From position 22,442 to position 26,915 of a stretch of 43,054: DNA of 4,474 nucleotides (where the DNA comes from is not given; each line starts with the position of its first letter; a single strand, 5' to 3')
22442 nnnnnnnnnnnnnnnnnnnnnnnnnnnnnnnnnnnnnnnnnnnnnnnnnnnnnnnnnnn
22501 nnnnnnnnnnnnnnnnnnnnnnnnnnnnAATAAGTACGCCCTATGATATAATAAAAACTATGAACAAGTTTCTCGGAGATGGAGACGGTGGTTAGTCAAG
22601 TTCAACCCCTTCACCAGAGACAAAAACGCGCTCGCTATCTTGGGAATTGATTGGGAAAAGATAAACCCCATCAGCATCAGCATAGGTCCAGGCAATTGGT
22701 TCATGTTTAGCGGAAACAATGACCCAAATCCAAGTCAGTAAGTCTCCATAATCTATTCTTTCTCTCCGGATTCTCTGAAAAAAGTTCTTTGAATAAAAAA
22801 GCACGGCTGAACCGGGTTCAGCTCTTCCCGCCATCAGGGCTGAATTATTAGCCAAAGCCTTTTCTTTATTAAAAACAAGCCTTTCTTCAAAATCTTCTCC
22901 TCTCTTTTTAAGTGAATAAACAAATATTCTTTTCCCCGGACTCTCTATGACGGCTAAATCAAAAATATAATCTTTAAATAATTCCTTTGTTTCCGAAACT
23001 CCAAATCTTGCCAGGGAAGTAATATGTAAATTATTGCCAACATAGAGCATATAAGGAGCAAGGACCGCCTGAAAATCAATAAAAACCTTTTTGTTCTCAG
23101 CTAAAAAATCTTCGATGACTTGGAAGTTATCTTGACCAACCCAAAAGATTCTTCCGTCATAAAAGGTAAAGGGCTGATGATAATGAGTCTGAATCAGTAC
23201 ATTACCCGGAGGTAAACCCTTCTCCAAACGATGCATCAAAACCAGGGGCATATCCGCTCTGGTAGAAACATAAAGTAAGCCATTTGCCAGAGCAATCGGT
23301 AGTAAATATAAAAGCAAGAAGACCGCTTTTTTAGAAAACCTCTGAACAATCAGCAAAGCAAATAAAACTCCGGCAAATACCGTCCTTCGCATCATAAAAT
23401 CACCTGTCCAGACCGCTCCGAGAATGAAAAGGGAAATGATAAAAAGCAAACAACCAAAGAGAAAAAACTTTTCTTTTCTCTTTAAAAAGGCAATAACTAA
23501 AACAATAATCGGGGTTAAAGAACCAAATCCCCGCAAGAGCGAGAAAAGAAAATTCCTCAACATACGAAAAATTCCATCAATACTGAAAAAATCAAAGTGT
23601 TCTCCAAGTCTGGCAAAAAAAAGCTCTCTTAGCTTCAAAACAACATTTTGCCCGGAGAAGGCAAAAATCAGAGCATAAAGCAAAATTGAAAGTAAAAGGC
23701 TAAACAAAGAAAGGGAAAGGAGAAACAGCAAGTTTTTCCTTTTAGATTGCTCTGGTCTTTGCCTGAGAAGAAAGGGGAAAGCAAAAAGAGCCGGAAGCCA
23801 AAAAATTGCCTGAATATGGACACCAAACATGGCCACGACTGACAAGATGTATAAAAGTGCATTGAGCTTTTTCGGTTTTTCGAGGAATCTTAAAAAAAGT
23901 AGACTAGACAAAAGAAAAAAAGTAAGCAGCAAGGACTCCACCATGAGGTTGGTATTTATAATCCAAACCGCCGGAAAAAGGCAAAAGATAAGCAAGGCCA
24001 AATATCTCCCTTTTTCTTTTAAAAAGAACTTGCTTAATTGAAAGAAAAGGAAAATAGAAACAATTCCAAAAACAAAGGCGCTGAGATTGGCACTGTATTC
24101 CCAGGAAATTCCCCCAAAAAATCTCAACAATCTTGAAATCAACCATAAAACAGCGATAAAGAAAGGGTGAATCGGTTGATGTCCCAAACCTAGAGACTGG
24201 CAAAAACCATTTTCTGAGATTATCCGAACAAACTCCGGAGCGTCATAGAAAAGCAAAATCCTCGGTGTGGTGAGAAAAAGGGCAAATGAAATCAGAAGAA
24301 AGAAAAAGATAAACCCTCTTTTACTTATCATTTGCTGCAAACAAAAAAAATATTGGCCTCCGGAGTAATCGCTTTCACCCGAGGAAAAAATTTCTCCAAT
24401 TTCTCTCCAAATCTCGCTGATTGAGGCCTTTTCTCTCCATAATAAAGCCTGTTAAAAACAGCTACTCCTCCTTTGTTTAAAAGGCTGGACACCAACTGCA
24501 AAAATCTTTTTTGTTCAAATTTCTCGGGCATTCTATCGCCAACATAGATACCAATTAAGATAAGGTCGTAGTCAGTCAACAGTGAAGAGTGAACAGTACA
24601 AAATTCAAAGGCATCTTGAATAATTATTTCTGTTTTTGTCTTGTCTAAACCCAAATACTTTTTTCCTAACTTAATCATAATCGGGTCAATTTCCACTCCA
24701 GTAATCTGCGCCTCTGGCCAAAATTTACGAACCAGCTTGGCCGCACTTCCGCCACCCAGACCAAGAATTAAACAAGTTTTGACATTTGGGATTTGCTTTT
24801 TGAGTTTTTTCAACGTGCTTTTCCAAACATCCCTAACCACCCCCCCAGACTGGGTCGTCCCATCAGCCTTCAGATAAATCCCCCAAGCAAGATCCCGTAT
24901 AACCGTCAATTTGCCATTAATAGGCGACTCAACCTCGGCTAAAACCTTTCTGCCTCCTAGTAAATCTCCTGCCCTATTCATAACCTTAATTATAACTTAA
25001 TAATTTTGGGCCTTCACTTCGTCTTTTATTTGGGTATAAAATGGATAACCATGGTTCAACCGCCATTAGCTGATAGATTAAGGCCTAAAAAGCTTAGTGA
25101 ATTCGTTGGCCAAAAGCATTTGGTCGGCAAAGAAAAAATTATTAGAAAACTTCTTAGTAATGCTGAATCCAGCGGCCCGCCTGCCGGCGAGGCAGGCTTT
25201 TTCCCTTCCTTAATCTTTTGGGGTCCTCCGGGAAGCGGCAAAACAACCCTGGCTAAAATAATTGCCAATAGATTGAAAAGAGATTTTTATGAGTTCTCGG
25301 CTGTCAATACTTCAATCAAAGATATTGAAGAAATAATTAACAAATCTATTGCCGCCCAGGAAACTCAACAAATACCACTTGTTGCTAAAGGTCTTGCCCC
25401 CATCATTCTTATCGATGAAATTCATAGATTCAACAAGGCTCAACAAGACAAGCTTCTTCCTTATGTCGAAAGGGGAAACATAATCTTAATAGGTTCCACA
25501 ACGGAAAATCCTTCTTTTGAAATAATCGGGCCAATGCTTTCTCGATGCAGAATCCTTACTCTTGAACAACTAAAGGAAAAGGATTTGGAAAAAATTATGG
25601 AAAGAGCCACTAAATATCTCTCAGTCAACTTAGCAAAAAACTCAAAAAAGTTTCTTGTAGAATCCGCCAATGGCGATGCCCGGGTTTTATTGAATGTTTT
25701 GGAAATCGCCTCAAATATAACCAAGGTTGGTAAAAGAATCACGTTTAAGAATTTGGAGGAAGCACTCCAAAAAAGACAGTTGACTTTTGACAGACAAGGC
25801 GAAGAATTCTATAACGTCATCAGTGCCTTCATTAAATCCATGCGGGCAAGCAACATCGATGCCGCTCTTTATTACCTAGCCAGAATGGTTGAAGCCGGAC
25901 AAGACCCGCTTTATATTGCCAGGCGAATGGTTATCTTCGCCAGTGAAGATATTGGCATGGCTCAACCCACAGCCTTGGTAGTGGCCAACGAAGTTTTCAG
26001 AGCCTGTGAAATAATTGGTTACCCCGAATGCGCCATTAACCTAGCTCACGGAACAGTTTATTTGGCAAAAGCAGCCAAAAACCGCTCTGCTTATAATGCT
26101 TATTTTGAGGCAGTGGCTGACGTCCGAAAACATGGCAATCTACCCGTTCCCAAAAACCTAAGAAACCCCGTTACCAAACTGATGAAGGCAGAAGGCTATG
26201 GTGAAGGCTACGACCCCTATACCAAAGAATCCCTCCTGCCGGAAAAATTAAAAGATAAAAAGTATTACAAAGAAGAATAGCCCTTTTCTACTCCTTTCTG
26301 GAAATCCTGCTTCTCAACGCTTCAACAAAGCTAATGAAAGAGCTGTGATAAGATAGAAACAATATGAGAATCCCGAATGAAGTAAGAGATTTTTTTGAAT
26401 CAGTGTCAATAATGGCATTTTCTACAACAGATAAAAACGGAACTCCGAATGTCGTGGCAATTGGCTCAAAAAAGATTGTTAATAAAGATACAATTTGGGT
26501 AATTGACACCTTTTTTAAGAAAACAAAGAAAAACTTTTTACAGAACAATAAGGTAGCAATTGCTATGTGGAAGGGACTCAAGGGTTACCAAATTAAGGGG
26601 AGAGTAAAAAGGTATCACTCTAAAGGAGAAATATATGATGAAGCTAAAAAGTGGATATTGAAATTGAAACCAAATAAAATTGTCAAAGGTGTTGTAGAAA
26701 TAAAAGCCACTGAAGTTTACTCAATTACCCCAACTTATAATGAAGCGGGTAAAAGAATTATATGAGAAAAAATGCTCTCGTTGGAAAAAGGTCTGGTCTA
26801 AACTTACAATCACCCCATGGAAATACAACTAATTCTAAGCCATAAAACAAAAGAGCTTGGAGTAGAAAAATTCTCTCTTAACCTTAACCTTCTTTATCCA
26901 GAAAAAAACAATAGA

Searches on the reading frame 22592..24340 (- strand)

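Call 11: search_protein_families(library=pfam, proteins=[window:22592-24340:-], max_evalue=0.01)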
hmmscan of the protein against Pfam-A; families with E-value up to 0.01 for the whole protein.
window:22592-24340:- (582 aa): 1 family
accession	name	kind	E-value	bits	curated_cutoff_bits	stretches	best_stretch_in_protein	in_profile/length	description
PF13231.12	PMT_2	-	7.7e-06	26.6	26.1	1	62-214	4-155/160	Dolichyl-phosphate-mannose-protein mannosyltransferase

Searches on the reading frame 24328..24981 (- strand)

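Call 11: search_protein_families(library=pfam, proteins=[window:24328-24981:-], max_evalue=0.01)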
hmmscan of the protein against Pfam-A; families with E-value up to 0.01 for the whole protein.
window:24328-24981:- (217 aa): 6 families
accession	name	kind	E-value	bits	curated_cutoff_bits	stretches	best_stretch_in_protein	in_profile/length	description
PF01564.23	Spermine_synth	-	8e-09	35.7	22.9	1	63-179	15-133/186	Spermine/spermidine synthase domain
PF13649.12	Methyltransf_25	-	0.00019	22.5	27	1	72-172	3-97/97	Methyltransferase domain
PF13847.12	Methyltransf_31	-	0.00074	19.7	27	1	73-180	10-113/145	Methyltransferase domain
PF08242.18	Methyltransf_12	-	0.00081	20.5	30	1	72-173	2-97/98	Methyltransferase domain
PF13489.12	Methyltransf_23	-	0.006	16.8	27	1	52-176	8-116/164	Methyltransferase domain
PF08241.18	Methyltransf_11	-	0.0064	17.5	21.2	0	73-126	3-53/95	Methyltransferase domain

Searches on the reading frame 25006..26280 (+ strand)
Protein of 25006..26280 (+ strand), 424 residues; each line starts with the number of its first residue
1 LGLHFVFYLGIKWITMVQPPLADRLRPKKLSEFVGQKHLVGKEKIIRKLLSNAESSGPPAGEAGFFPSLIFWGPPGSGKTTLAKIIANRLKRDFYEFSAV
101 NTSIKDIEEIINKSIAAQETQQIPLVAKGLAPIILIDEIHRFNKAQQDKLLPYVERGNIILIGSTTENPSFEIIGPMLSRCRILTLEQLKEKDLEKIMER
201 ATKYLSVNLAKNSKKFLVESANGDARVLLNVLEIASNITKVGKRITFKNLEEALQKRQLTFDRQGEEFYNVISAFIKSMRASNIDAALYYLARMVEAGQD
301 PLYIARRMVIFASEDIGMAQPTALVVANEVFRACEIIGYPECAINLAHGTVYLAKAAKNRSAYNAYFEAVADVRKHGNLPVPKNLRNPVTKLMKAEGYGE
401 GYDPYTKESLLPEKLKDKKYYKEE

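Call 11: search_protein_families(library=pfam, proteins=[window:25006-26280:+], max_evalue=0.01)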
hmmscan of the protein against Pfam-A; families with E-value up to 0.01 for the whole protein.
window:25006-26280:+ (424 aa): 26 families (the best 25 are shown)
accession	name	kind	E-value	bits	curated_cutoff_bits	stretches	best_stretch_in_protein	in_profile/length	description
PF12002.13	MgsA_C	-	1.1e-49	169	27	1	282-423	2-150/167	MgsA AAA+ ATPase C terminal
PF16193.11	AAA_assoc_2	-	2.3e-23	82.7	34.3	1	206-280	4-81/81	AAA C-terminal domain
PF00004.35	AAA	-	3.9e-16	60.1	21.2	1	69-183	1-125/131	ATPase family associated with various cellular activities (AAA)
PF05496.18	RuvB_N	-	1.9e-11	44.4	27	1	25-164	1-119/159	Holliday junction DNA helicase RuvB P-loop domain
PF07728.20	AAA_5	-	9.8e-10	39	22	1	69-167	2-103/139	AAA domain (dynein-related subfamily)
PF20720.3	nSTAND3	-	3.2e-07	30.6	27.2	1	69-114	20-64/155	Novel STAND NTPase 3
PF07724.20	AAA_2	-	2.1e-06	28.3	27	1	68-159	5-104/166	AAA domain (Cdc48 subfamily)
PF13173.12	AAA_14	-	5.5e-06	26.8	27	1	69-173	5-107/129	AAA domain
PF00158.32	Sigma54_activat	-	7.5e-06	26.2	20.2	1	69-168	25-131/168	Sigma-54 interaction domain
PF13401.12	AAA_22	-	2.4e-05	25.1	27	1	69-150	8-104/130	AAA domain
PF07726.17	AAA_3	-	0.00016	22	27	1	71-167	4-99/131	ATPase family associated with various cellular activities (AAA)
PF13191.12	AAA_16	-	0.00026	22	32.6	1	39-104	2-63/167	AAA ATPase domain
PF01078.27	Mg_chelatase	-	0.00048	20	20.3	0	68-94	24-50/207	Magnesium chelatase, subunit ChlI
PF04851.21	ResIII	-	0.00049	20.5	22.5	0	68-95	25-52/164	Type III restriction enzyme, res subunit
PF01637.24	ATPase_2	-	0.00084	19.6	33.2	0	71-108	25-66/225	ATPase domain predominantly from Archaea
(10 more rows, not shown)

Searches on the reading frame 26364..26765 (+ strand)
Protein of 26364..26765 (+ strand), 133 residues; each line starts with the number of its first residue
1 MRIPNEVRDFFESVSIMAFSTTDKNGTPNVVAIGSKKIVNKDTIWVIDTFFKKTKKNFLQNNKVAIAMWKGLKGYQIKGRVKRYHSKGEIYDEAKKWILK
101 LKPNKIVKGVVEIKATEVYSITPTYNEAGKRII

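Call 11: search_protein_families(library=pfam, proteins=[window:26364-26765:+], max_evalue=0.01)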
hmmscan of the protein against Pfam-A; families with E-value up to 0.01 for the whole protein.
window:26364-26765:+ (133 aa): 2 families
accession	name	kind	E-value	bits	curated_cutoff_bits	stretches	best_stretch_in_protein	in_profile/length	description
PF01243.27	PNPOx_N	-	9.2e-16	58.7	28.1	1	4-120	2-118/120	Pyridoxamine 5'-phosphate oxidase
PF00216.26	Bac_DNA_binding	-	0.009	16.7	22.4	0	38-111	16-89/90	Bacterial DNA-binding protein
